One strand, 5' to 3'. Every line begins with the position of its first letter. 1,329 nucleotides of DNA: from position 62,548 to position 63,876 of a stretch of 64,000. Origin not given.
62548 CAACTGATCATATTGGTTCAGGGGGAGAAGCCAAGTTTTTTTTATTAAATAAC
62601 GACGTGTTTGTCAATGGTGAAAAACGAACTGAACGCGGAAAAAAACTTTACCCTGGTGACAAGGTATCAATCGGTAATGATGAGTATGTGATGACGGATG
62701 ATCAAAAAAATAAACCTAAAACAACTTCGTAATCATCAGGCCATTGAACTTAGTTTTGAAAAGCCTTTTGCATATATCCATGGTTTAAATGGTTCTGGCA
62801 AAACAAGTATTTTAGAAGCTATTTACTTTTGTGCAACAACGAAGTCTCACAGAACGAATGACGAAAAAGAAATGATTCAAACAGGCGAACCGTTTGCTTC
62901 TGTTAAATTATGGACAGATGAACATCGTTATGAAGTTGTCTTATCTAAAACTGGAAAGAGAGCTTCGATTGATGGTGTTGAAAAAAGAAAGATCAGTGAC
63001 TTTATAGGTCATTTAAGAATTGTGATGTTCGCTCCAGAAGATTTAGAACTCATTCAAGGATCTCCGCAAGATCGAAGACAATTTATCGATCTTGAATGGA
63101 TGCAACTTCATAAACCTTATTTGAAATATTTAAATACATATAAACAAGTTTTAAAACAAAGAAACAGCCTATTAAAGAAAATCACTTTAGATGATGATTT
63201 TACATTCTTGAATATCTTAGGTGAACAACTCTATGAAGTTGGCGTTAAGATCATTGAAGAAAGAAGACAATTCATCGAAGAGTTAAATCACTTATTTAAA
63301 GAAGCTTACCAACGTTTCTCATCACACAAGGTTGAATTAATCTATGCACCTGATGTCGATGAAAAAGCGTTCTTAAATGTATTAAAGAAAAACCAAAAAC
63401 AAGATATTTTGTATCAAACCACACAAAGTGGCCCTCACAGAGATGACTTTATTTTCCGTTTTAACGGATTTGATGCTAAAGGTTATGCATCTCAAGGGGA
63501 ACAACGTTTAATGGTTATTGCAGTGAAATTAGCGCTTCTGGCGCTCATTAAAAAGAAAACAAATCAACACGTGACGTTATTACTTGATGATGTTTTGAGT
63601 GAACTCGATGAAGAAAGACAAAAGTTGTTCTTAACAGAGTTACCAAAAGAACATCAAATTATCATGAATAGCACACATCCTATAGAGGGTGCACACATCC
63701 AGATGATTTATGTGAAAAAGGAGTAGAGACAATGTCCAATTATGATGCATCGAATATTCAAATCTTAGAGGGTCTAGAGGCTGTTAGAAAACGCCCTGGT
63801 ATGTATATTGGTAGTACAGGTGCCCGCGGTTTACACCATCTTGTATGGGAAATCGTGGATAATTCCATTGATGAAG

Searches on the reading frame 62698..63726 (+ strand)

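Call 71: search_protein_families(library=pfam, proteins=[window:62698-63726:+], max_evalue=0.01)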
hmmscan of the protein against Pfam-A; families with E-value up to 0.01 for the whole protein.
window:62698-63726:+ (342 aa): 8 families
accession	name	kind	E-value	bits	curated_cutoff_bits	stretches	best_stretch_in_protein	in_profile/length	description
PF02463.25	SMC_N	-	1.3e-17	64.4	40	1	1-325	1-196/220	RecF/RecN/SMC N terminal domain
PF13476.12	AAA_23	-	2.7e-12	48.2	27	1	4-241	1-155/201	AAA domain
PF13175.12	AAA_15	-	8.3e-09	36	32.1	1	1-235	1-200/374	AAA ATPase domain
PF13304.12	AAA_21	-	4.1e-05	24.2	27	1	29-129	6-83/304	AAA domain, putative AbiEii toxin, Type IV TA system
PF13191.12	AAA_16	-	0.00098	20.1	32.6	0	18-43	20-45/167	AAA ATPase domain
PF01637.24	ATPase_2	-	0.0017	18.7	33.2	0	199-315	36-135/225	ATPase domain predominantly from Archaea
PF00005.33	ABC_tran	-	0.0071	17.4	25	0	25-50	14-39/137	ABC transporter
PF13558.12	SbcC_Walker_B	-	0.01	16.5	27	0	262-309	31-82/90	SbcC/RAD50-like, Walker B motif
